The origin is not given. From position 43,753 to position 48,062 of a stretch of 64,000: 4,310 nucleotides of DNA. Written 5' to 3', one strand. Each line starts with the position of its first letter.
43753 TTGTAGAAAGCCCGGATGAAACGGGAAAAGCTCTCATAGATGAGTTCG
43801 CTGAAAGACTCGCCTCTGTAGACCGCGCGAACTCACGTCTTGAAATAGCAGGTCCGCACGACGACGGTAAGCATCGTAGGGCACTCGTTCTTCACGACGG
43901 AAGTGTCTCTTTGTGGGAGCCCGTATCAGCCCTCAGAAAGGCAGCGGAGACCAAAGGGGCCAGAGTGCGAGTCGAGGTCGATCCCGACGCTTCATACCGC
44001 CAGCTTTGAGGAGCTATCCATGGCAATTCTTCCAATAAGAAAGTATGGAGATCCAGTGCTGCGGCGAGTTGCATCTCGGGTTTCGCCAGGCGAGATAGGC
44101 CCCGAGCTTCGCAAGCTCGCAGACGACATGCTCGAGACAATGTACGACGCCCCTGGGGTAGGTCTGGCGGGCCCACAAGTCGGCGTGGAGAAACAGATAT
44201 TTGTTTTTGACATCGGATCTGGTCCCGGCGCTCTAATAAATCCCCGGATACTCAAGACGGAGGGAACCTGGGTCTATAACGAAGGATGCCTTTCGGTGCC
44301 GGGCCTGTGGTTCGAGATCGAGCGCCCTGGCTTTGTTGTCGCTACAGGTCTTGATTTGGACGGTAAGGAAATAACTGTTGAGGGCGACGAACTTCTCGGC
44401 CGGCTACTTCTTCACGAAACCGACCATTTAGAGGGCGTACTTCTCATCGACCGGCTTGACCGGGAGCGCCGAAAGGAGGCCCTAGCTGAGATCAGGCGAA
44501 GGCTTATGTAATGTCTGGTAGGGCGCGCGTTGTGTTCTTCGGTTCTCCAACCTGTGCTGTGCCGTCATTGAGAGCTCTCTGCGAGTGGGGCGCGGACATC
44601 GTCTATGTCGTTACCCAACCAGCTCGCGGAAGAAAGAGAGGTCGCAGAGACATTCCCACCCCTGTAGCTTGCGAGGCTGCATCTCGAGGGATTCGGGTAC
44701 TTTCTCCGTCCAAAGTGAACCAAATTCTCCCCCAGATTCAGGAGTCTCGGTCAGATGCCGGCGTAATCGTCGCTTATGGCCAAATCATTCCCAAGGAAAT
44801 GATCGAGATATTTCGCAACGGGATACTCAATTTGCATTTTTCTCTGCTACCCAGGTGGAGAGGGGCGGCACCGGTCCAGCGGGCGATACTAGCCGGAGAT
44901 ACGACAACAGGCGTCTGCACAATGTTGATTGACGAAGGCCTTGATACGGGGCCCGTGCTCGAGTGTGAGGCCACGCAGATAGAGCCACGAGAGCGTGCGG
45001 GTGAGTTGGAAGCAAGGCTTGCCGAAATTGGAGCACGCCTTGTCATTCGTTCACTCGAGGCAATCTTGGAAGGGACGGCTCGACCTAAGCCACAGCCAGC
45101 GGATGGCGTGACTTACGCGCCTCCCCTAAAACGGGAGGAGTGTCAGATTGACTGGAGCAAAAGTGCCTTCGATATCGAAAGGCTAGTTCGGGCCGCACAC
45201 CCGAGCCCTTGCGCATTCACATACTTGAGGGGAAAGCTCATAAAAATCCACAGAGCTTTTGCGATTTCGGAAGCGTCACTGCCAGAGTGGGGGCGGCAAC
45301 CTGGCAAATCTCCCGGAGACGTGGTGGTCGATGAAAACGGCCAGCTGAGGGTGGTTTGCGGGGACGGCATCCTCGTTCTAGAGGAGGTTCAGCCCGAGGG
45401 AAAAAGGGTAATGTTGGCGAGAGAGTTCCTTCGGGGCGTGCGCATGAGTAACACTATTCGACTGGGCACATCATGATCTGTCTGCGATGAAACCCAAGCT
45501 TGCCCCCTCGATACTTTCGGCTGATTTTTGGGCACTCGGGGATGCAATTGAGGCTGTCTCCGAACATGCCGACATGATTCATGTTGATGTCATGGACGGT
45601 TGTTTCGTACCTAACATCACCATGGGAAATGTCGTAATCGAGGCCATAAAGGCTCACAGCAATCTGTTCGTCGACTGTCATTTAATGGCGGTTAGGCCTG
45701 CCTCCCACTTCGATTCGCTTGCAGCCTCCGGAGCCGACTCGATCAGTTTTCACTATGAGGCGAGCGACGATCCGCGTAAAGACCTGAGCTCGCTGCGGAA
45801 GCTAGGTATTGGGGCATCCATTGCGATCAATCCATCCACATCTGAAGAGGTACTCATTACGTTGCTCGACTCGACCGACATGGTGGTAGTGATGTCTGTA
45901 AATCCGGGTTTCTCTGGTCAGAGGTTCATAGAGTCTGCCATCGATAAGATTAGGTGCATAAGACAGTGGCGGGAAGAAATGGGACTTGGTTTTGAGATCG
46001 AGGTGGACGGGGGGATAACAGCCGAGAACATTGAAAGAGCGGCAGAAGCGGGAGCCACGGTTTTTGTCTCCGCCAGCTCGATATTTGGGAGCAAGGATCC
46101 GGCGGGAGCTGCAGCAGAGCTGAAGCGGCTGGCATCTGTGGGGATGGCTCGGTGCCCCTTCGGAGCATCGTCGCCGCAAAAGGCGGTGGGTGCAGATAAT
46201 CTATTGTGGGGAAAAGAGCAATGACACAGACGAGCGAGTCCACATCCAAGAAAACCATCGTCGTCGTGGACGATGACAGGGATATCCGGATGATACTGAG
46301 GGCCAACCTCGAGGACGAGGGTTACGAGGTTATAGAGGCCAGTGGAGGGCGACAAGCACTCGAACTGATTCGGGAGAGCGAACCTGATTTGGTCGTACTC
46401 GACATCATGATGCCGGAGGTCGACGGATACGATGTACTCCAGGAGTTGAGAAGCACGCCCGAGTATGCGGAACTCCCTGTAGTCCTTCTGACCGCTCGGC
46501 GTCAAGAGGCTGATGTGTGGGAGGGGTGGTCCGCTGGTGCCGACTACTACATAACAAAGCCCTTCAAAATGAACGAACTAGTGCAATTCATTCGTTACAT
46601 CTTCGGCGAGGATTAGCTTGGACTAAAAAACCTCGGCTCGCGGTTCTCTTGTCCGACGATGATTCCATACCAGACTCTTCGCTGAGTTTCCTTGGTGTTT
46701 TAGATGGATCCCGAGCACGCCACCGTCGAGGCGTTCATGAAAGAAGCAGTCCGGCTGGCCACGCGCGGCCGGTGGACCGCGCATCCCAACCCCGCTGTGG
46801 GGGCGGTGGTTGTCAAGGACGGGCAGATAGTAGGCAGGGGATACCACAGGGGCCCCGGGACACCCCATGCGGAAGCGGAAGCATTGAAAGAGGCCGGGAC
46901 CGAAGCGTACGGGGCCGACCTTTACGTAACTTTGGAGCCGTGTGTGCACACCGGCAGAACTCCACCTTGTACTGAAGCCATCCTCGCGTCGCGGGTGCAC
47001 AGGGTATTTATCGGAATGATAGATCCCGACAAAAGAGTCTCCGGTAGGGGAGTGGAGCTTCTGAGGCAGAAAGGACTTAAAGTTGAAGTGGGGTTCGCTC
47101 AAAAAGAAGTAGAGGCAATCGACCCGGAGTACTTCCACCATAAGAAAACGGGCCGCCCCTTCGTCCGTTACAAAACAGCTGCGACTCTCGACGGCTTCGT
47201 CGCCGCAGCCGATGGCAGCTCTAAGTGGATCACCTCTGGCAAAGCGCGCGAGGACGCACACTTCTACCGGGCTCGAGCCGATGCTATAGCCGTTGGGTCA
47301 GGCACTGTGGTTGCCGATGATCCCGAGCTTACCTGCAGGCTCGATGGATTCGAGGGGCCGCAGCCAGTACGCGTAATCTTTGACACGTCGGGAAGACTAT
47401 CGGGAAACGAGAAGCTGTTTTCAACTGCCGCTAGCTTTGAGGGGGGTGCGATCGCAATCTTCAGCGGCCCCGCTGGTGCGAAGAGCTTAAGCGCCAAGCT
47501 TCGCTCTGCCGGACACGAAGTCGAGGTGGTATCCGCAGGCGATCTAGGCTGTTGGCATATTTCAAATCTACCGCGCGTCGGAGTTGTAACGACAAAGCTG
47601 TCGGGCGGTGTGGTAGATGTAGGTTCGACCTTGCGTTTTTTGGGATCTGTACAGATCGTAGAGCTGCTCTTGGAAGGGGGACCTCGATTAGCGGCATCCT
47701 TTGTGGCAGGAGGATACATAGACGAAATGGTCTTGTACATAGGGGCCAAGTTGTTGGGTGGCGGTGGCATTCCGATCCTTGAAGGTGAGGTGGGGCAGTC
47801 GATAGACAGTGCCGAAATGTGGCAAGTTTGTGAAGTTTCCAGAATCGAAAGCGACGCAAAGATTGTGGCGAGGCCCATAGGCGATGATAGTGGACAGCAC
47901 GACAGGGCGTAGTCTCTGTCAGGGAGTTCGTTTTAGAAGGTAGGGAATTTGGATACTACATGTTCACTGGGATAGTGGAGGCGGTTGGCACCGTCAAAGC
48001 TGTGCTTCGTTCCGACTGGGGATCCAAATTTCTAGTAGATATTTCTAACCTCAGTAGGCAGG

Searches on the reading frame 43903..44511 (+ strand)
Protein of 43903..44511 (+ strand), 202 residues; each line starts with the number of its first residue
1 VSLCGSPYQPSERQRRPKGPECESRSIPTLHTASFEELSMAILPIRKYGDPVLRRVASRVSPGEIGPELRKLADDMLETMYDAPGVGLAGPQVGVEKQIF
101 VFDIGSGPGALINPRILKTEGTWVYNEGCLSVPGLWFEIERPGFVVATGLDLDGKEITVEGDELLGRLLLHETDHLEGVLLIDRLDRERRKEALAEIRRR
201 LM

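Call 64: search_protein_families(library=pfam, proteins=[window:43903-44511:+], max_evalue=0.0001)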
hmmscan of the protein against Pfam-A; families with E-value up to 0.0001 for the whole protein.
window:43903-44511:+ (202 aa): 1 family
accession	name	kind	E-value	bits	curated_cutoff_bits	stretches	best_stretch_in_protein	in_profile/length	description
PF01327.26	Pep_deformylase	-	1.6e-44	151.7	22.8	1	43-190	2-155/156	Polypeptide deformylase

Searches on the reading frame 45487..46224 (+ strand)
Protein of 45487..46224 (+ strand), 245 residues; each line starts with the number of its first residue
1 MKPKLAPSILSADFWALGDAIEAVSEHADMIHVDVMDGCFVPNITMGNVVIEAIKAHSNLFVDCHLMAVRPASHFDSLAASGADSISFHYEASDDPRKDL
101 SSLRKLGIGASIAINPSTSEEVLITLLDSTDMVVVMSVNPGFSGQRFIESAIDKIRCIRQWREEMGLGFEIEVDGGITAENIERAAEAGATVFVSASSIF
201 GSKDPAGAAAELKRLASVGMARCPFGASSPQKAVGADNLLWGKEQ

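Call 64: search_protein_families(library=pfam, proteins=[window:45487-46224:+], max_evalue=0.0001)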
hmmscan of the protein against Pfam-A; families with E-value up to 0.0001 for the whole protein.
window:45487-46224:+ (245 aa): 1 family
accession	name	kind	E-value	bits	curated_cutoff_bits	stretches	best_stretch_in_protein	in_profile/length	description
PF00834.25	Ribul_P_3_epim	-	1.7e-66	223.8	21.1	1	4-200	1-198/198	Ribulose-phosphate 3 epimerase family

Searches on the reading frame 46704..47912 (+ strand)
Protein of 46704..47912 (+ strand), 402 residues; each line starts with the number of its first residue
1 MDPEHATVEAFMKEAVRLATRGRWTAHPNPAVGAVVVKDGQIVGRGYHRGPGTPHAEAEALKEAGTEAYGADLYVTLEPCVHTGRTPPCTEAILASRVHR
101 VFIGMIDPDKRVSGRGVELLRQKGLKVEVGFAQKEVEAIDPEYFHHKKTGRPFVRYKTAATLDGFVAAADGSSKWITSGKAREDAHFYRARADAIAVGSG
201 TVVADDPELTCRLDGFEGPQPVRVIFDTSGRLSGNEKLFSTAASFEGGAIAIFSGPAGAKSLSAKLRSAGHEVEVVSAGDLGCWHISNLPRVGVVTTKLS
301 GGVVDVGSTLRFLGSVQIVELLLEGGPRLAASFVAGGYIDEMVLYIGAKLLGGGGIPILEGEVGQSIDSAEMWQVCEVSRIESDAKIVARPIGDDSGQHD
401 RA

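Call 28: search_protein_families(library=pfam, proteins=[window:46704-47912:+], max_evalue=0.001)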
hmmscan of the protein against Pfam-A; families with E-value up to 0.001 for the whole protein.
window:46704-47912:+ (402 aa): 4 families
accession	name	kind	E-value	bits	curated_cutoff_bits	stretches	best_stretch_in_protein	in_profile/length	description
PF01872.23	RibD_C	-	1.5e-36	126.5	24.1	1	152-365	1-178/197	RibD C-terminal domain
PF00383.29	dCMP_cyt_deam_1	-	1e-19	70.7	25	1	8-105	4-102/102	Cytidine and deoxycytidylate deaminase zinc-binding region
PF14437.12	MafB19-deam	-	2.2e-11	44.2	27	1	11-128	6-124/142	MafB19-like deaminase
PF18785.7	Inv-AAD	-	1.5e-05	25.3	26.5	1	72-128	55-115/129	Invertebrate-AID/APOBEC-deaminase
